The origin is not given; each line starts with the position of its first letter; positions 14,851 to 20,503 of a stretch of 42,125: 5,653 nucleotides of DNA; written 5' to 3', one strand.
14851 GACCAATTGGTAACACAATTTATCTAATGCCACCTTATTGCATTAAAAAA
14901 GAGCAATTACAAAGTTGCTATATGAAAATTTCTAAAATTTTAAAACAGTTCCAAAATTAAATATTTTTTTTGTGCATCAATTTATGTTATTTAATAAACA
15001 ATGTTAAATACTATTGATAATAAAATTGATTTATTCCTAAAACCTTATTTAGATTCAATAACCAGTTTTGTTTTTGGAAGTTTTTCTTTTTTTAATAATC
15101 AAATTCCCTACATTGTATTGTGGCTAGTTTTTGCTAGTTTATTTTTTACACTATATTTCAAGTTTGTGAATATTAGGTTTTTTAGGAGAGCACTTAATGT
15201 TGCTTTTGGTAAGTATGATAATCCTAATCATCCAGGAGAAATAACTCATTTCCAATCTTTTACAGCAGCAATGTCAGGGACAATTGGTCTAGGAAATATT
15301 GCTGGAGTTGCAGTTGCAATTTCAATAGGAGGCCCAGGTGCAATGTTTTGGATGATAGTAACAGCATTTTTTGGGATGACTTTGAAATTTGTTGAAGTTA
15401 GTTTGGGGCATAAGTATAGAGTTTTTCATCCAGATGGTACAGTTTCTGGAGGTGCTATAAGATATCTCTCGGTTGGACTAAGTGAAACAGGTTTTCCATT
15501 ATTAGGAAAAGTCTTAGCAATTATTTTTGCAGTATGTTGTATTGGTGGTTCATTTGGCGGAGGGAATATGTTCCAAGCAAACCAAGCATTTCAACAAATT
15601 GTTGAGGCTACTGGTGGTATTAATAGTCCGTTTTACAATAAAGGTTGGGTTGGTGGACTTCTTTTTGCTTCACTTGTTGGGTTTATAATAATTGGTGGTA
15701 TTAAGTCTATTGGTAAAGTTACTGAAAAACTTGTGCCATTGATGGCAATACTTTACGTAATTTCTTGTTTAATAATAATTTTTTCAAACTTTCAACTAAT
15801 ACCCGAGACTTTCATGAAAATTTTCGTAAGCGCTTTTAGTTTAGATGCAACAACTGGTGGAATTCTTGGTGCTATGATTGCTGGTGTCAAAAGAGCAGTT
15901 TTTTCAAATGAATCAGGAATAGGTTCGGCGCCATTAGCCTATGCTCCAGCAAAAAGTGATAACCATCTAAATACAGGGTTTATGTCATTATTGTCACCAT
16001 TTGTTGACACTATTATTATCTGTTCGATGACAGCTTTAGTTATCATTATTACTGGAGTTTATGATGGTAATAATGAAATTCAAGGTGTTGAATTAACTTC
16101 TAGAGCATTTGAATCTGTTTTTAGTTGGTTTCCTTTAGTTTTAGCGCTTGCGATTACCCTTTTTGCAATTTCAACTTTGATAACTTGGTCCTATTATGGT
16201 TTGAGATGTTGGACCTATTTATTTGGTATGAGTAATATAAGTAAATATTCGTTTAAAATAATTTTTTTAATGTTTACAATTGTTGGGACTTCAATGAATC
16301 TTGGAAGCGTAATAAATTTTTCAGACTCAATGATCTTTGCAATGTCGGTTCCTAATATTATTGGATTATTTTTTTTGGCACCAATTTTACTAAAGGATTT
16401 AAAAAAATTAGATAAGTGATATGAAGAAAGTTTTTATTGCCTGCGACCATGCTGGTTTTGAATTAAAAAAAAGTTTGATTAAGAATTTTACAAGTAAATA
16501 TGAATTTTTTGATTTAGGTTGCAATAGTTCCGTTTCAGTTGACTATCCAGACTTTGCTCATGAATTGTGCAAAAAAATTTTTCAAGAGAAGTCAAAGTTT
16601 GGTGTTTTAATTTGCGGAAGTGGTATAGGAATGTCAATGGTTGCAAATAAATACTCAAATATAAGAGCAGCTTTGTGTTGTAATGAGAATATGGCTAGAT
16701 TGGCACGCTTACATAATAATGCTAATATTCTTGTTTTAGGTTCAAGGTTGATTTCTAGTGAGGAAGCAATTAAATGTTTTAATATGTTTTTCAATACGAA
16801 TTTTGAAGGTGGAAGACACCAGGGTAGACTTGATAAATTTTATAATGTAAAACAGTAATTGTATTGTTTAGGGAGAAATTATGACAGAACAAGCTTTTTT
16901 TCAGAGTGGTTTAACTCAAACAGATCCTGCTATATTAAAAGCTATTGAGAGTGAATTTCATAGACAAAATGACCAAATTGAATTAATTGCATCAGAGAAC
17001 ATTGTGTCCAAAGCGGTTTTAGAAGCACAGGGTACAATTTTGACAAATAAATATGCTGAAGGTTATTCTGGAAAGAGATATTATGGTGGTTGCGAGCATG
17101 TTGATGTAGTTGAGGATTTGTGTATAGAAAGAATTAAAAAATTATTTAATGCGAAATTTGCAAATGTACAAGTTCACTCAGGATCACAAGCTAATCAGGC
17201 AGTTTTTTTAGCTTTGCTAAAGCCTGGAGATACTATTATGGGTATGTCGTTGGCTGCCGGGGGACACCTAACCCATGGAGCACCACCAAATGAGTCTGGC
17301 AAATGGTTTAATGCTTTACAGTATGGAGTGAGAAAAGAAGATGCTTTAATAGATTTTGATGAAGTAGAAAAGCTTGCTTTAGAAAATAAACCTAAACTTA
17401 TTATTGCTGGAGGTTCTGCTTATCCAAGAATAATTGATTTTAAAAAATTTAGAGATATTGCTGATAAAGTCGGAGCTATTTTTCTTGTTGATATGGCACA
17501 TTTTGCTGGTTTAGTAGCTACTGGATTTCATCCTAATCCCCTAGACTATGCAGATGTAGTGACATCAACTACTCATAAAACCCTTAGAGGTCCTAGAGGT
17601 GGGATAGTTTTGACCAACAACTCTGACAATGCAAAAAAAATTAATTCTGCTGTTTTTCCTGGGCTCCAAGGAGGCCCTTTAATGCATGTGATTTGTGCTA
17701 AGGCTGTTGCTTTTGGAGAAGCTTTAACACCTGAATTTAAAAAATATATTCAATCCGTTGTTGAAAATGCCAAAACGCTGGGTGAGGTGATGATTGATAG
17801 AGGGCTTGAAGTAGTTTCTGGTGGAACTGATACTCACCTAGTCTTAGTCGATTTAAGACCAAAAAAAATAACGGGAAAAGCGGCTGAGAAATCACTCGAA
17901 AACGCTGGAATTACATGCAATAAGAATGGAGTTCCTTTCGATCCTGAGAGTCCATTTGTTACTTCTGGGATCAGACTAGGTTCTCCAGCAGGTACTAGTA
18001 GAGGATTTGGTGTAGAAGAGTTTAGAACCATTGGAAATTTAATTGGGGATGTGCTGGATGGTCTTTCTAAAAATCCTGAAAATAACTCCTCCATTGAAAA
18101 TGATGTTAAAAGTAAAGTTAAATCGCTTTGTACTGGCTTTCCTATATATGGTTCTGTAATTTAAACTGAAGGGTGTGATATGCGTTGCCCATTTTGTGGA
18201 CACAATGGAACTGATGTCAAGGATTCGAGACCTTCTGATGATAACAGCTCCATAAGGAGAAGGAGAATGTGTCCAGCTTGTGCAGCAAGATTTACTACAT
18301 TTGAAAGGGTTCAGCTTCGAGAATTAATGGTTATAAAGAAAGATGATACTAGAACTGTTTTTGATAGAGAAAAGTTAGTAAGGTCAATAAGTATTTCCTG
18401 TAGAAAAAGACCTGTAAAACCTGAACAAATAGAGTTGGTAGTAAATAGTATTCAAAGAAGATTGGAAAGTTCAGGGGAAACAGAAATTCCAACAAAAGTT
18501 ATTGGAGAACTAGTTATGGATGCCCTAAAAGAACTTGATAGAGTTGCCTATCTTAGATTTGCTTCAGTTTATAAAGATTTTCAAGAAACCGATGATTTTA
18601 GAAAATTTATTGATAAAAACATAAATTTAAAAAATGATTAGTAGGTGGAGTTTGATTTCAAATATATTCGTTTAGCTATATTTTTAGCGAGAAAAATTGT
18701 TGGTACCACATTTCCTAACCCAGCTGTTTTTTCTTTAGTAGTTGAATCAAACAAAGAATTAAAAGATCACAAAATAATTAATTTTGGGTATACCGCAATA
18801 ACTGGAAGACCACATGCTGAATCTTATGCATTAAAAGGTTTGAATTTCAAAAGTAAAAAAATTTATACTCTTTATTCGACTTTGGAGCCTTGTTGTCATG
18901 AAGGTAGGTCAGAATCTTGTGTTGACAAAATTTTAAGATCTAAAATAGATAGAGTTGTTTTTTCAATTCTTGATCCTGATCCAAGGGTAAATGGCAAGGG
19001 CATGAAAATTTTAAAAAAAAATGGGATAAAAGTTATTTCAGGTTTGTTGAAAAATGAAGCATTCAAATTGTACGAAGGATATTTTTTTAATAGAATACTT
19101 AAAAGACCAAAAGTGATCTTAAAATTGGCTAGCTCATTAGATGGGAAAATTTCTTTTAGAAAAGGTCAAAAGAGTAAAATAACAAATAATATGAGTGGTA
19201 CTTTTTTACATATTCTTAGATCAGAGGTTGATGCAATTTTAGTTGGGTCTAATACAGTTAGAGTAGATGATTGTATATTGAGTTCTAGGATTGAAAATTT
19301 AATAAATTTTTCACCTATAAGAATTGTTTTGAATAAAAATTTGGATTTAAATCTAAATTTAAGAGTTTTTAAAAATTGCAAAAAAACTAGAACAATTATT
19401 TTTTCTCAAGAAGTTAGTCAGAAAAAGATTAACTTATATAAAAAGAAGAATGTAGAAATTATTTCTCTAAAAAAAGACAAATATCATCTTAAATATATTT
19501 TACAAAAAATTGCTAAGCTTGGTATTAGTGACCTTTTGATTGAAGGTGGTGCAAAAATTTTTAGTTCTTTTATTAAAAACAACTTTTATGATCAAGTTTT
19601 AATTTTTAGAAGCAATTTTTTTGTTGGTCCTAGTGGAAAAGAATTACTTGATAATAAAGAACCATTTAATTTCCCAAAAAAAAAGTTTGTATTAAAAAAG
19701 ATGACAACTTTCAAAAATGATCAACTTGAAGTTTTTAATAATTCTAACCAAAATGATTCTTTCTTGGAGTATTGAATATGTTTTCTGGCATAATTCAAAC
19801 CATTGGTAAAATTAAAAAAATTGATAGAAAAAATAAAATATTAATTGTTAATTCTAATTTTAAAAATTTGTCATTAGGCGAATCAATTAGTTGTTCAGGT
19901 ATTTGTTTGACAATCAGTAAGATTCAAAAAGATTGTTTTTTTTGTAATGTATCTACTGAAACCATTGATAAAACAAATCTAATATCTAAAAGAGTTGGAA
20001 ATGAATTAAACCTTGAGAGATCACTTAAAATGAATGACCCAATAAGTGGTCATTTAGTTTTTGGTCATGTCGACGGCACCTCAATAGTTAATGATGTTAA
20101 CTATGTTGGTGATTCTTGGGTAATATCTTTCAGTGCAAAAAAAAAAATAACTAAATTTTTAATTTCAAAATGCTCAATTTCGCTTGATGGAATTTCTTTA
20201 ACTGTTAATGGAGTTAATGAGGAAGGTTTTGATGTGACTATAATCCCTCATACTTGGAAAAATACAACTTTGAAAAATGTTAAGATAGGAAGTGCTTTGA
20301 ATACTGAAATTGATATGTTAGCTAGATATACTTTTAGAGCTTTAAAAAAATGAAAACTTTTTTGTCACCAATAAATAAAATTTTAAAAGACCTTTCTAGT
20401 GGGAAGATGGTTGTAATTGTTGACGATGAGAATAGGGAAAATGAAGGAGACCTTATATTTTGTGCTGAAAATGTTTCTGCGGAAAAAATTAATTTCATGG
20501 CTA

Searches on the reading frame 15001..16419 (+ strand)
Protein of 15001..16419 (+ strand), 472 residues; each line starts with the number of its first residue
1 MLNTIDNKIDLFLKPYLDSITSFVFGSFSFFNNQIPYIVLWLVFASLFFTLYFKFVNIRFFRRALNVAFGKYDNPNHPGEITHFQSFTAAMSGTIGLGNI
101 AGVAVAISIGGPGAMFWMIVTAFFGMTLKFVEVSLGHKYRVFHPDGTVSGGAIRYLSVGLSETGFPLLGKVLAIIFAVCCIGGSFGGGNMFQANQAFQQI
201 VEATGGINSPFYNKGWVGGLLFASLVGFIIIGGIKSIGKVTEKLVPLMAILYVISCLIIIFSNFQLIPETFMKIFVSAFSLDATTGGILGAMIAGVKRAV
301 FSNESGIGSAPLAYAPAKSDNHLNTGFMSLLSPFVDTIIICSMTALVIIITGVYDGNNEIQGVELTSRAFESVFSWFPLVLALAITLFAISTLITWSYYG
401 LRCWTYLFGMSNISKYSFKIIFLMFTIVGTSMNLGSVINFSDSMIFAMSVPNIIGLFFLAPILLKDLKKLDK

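Call 19: search_protein_families(library=pfam, proteins=[window:15001-16419:+], max_evalue=0.00001)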
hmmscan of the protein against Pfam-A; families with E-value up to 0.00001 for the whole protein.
window:15001-16419:+ (472 aa): 1 family
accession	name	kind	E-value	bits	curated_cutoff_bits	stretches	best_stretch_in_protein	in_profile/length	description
PF01235.23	Na_Ala_symp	-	2.9e-115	386.1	24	1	76-469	8-378/392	Sodium:alanine symporter family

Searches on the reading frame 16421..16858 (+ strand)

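Call 19: search_protein_families(library=pfam, proteins=[window:16421-16858:+], max_evalue=0.00001)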
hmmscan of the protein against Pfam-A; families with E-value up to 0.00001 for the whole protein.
window:16421-16858:+ (145 aa): 1 family
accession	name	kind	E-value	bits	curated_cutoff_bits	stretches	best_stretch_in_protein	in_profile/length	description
PF02502.23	LacAB_rpiB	-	1e-53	181.4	24.7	1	4-139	1-137/138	Ribose/Galactose Isomerase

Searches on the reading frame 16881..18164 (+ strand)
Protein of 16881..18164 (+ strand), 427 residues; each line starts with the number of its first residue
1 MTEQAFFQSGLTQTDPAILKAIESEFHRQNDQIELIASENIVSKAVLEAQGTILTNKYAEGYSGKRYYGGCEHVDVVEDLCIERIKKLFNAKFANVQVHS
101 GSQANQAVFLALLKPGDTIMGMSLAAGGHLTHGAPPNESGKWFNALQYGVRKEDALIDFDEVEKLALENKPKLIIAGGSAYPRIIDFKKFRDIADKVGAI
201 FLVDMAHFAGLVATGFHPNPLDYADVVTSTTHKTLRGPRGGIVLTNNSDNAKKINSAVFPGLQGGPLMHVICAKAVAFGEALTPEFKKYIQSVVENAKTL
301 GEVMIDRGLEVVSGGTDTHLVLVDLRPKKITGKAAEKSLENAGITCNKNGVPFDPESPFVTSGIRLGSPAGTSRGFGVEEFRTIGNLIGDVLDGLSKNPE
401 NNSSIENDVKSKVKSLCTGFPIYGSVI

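Call 19: search_protein_families(library=pfam, proteins=[window:16881-18164:+], max_evalue=0.00001)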
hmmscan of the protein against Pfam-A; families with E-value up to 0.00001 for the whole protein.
window:16881-18164:+ (427 aa): 2 families
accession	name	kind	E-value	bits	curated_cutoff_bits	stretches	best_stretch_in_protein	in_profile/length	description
PF00464.25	SHMT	-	1.2e-168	561.3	27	1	11-388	1-399/399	Serine hydroxymethyltransferase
PF01212.27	Beta_elim_lyase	-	3.7e-09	36.8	27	1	83-345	39-271/288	Beta-eliminating lyase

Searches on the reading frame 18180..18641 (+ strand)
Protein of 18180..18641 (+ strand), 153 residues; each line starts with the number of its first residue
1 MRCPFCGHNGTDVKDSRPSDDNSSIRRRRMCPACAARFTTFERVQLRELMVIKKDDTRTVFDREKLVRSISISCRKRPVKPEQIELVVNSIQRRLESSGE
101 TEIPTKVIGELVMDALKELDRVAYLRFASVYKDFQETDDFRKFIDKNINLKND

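Call 19: search_protein_families(library=pfam, proteins=[window:18180-18641:+], max_evalue=0.00001)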
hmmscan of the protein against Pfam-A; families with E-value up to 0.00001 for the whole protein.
window:18180-18641:+ (153 aa): 2 families
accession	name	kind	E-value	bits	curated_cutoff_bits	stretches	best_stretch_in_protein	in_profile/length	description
PF03477.21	ATP-cone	-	3.1e-22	79.4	25.8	1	50-136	2-87/88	ATP cone domain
PF22811.2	Zn_ribbon_NrdR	-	6.2e-20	71.3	27.2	1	1-42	1-42/42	Transcriptional repressor NrdR-like, N-terminal domain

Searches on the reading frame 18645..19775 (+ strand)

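Call 20: search_protein_families(library=pfam, proteins=[window:18645-19775:+], max_evalue=0.00001)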
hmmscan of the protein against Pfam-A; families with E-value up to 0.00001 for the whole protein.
window:18645-19775:+ (376 aa): 3 families
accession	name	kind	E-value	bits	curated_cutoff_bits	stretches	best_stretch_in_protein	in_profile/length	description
PF01872.23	RibD_C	-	3.7e-33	115.5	24.1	1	155-359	1-194/197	RibD C-terminal domain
PF00383.29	dCMP_cyt_deam_1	-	2e-07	31.3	25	1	2-107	2-101/102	Cytidine and deoxycytidylate deaminase zinc-binding region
PF18785.7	Inv-AAD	-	7.6e-07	29.5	26.5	1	72-132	52-116/129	Invertebrate-AID/APOBEC-deaminase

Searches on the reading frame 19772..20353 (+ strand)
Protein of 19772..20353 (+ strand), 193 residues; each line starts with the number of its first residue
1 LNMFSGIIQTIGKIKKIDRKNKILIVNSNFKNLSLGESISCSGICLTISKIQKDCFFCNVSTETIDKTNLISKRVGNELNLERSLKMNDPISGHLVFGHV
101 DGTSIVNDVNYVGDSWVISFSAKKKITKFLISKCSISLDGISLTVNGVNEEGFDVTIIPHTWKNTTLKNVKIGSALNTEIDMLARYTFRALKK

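Call 20: search_protein_families(library=pfam, proteins=[window:19772-20353:+], max_evalue=0.00001)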
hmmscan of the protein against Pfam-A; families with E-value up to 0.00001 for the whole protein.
window:19772-20353:+ (193 aa): 1 family
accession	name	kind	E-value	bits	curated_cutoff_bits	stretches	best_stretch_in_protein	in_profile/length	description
PF00677.23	Lum_binding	-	3.4e-39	133.2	27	2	98-181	2-86/86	Lumazine binding domain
